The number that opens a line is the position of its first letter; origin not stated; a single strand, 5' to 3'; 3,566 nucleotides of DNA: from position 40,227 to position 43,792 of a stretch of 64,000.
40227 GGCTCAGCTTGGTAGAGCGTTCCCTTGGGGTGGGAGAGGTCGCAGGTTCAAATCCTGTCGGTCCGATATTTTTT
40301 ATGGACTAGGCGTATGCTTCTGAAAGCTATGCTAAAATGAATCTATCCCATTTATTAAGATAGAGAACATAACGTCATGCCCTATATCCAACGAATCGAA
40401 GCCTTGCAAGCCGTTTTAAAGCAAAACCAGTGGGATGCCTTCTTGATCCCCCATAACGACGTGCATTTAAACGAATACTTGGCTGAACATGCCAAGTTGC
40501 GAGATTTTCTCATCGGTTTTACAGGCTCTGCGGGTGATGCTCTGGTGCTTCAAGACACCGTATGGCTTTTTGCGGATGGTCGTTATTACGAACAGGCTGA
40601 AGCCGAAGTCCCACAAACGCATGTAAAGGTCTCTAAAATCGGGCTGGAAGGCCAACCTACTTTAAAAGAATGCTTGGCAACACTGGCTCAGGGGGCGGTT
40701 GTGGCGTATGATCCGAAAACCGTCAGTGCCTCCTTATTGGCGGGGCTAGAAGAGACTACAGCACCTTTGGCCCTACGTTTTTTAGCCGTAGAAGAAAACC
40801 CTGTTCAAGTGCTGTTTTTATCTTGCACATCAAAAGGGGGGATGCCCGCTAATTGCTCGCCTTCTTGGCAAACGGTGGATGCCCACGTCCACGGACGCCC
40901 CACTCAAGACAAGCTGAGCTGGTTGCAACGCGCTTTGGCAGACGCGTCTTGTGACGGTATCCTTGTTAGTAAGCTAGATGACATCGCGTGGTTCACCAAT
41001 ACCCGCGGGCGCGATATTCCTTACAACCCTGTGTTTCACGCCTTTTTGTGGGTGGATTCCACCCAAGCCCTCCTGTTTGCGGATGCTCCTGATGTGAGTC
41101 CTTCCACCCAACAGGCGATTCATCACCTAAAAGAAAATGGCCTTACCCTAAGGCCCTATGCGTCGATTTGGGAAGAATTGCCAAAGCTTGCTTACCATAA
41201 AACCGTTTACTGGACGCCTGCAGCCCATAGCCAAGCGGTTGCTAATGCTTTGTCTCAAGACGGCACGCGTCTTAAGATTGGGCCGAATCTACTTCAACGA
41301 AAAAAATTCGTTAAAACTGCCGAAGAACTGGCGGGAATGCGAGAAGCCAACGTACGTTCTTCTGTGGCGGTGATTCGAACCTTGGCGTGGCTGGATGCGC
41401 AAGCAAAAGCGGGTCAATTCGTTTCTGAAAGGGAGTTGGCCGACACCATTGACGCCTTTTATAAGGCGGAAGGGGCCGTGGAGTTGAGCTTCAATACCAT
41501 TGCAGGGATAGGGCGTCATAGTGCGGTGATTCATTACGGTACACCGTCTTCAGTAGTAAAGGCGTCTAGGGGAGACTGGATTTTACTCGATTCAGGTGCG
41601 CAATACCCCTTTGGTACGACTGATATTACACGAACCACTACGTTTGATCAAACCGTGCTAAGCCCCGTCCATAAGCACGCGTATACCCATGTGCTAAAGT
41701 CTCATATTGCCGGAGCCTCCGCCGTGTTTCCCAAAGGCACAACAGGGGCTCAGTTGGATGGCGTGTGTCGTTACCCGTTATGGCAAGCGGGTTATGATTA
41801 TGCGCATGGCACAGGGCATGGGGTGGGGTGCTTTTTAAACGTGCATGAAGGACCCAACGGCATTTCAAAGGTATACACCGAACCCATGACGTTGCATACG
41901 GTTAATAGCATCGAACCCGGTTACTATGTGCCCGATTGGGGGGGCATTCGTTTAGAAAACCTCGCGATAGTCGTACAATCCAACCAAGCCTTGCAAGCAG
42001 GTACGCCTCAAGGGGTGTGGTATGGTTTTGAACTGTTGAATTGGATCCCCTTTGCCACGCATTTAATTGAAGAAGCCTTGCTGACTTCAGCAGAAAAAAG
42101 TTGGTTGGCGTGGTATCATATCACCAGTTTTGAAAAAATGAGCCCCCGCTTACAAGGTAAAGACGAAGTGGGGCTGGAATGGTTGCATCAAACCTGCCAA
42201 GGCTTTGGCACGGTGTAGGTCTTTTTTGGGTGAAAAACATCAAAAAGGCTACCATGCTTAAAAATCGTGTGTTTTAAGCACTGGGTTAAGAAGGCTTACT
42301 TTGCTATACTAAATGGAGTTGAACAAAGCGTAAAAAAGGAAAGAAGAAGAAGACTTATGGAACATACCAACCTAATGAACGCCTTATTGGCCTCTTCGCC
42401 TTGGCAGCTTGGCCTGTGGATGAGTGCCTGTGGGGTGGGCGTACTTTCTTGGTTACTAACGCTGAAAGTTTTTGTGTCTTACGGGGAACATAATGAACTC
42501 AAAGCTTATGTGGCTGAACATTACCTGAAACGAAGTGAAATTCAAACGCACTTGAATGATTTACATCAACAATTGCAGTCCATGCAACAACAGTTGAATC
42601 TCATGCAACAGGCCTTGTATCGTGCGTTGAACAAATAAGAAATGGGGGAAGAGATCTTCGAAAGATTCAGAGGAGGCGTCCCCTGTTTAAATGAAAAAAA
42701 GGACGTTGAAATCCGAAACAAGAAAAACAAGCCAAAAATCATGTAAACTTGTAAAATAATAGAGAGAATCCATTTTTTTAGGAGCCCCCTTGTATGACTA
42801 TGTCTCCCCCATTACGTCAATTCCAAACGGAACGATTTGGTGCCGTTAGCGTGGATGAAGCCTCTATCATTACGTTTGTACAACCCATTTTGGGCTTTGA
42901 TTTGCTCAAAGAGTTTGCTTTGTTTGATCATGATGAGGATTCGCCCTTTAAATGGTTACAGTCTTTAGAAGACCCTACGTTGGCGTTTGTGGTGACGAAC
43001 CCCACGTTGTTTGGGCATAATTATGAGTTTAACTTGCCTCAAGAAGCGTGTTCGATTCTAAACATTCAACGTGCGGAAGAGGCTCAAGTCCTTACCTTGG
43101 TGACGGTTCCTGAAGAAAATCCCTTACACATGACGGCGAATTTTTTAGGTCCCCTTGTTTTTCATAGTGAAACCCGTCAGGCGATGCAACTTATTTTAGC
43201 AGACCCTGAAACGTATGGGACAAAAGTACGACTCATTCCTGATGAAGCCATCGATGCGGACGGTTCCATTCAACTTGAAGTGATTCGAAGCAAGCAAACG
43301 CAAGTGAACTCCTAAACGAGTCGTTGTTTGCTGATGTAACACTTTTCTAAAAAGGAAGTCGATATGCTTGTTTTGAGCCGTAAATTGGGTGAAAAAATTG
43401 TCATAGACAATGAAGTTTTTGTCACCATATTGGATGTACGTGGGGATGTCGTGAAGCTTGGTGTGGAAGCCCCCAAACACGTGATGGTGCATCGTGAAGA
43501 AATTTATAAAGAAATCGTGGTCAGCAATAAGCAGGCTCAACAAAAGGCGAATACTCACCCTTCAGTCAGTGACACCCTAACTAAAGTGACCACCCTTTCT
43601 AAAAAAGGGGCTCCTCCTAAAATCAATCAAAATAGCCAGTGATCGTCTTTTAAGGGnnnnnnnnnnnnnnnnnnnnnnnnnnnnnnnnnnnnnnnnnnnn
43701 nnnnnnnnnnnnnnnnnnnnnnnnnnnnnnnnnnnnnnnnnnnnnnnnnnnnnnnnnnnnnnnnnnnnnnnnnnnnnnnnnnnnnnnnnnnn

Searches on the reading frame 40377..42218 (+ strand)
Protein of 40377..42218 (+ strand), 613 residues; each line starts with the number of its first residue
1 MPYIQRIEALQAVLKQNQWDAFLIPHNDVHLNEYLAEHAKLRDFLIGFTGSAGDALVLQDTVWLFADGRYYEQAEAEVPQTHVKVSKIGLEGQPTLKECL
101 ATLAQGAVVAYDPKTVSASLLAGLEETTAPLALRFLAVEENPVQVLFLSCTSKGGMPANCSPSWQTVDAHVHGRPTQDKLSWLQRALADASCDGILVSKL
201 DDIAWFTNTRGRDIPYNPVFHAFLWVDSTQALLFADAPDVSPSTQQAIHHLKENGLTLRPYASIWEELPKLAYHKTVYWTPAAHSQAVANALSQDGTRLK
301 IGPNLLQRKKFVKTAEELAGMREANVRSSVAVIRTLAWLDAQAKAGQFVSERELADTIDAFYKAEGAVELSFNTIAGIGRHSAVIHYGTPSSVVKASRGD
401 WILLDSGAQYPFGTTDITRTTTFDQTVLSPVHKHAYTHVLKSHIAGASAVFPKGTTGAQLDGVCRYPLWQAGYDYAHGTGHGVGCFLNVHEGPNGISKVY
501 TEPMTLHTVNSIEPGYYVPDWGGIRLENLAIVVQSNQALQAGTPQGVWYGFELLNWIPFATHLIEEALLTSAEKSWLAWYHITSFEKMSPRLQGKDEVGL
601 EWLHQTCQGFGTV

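Call 5: search_protein_families(library=pfam, proteins=[window:40377-42218:+], max_evalue=0.1)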
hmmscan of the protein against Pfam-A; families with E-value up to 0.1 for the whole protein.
window:40377-42218:+ (613 aa): 4 families
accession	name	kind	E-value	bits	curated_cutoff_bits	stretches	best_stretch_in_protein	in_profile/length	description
PF00557.29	Peptidase_M24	-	1.3e-45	156.2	23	1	320-532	2-206/208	Metallopeptidase family M24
PF16189.11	Creatinase_N_2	-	5.9e-35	121.1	29.7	1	165-317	11-161/161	Creatinase/Prolidase N-terminal domain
PF01321.24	Creatinase_N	-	8.5e-16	59.1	22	2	6-127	1-109/128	Creatinase/Prolidase N-terminal domain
PF16188.10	Peptidase_M24_C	-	1.7e-13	50.7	28.9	1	548-608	2-61/63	C-terminal region of peptidase_M24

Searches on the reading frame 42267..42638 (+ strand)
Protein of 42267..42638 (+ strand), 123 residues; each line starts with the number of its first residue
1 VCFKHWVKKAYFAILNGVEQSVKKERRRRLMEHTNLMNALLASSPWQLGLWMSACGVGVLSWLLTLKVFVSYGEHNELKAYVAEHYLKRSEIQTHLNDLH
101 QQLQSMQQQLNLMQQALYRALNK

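Call 5: search_protein_families(library=pfam, proteins=[window:42267-42638:+], max_evalue=0.1)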
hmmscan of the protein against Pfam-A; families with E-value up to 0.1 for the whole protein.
window:42267-42638:+ (123 aa): 3 families
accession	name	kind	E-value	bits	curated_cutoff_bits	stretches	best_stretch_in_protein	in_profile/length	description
PF25607.1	DUF7939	-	0.028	15.2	27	1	91-119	32-59/81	Domain of unknown function (DUF7939)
PF19932.4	DUF6395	-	0.049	14.1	25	0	5-39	130-164/174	Family of unknown function (DUF6395)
PF06148.17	COG2_N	-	0.08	13.5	24.3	0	78-111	10-43/75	COG2 N-terminal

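Call 49: search_protein_families(library=ncbifam, proteins=[window:42267-42638:+], max_evalue=0.1)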
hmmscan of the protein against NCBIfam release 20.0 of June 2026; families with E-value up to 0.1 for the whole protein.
window:42267-42638:+ (123 aa): 0 families

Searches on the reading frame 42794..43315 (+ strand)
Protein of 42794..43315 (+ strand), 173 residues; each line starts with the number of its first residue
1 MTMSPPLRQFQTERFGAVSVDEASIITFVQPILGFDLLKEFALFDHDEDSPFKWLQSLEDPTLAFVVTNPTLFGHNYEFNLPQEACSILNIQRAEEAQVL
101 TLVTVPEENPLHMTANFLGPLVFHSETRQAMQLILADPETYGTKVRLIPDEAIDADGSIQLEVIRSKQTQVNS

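Call 5: search_protein_families(library=pfam, proteins=[window:42794-43315:+], max_evalue=0.1)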
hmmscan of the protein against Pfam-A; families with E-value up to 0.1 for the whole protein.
window:42794-43315:+ (173 aa): 1 family
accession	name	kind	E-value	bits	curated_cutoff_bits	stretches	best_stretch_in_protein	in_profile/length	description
PF02623.20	FliW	-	3e-36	124.3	25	1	26-144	1-119/122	FliW protein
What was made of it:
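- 42794..43315 (+): fliW (173 aa). Pfam FliW E=3e-36 (call 5).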

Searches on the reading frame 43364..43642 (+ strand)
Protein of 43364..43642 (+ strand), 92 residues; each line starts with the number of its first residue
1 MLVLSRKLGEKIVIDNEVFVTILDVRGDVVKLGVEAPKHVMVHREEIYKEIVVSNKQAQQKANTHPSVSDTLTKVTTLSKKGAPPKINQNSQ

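Call 5: search_protein_families(library=pfam, proteins=[window:43364-43642:+], max_evalue=0.1)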
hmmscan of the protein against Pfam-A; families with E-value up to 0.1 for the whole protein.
window:43364-43642:+ (92 aa): 1 family
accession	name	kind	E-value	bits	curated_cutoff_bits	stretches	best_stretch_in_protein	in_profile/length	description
PF02599.21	CsrA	-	1.4e-22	79.8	27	1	1-51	1-51/53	Global regulator protein family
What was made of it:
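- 43364..43642 (+): csrA (92 aa). Its stop codon is 23 nt upstream of the TPR start. Pfam CsrA E=1.4e-22 (call 5).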

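Call 15: find_encoding_contigs(protein=window:43364-43642:+, flank=3000, max_places=10)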
Protein window:43364-43642:+ (92 aa): 21 contigs read that carry it; 10 places shown.
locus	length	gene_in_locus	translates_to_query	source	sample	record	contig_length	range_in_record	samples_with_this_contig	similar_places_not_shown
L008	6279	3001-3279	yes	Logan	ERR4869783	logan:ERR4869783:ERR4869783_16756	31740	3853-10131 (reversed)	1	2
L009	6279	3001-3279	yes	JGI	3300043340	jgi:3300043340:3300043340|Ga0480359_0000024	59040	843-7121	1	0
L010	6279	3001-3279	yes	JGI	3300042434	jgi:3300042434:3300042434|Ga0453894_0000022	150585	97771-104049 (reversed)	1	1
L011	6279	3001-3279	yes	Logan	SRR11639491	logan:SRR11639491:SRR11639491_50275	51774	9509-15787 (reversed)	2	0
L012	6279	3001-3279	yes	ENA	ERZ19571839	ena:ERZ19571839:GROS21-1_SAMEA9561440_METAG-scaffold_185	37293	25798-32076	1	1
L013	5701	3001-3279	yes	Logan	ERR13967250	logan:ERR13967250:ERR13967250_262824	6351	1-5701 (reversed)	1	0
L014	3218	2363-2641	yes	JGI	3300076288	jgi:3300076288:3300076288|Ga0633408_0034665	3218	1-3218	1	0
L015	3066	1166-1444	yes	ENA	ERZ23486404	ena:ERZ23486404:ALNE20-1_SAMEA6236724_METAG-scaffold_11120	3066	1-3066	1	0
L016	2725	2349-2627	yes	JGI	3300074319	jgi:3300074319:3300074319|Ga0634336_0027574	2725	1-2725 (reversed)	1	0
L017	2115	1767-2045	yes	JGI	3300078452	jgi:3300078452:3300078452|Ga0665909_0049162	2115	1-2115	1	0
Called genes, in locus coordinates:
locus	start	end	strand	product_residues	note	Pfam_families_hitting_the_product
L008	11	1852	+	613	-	PF01321:Creatinase_N, PF16189:Creatinase_N_2, PF00557:Peptidase_M24, PF16188:Peptidase_M24_C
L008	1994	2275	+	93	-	-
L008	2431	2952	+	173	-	PF02623:FliW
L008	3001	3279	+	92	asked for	PF02599:CsrA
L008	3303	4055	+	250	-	PF13428:TPR_14 (faint), PF07719:TPR_2 (faint), PF13431:TPR_17 (faint), PF14559:TPR_19 (weak), PF13181:TPR_8 (weak)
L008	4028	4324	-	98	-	PF01329:Pterin_4a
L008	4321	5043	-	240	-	PF00246:Peptidase_M14, PF24827:AstE_AspA_cat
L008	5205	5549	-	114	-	-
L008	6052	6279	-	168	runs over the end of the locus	-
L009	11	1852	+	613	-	PF01321:Creatinase_N, PF16189:Creatinase_N_2, PF00557:Peptidase_M24, PF16188:Peptidase_M24_C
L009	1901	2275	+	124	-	-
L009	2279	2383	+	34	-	-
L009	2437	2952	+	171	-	PF02623:FliW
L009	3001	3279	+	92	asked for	PF02599:CsrA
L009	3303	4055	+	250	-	PF13428:TPR_14 (faint), PF07719:TPR_2 (faint), PF13431:TPR_17 (faint), PF14559:TPR_19 (weak), PF13181:TPR_8 (weak)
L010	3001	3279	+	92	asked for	PF02599:CsrA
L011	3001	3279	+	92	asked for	PF02599:CsrA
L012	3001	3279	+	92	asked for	PF02599:CsrA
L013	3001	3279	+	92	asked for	PF02599:CsrA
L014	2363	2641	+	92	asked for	PF02599:CsrA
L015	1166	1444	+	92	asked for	PF02599:CsrA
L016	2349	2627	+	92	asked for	PF02599:CsrA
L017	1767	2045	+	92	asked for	PF02599:CsrA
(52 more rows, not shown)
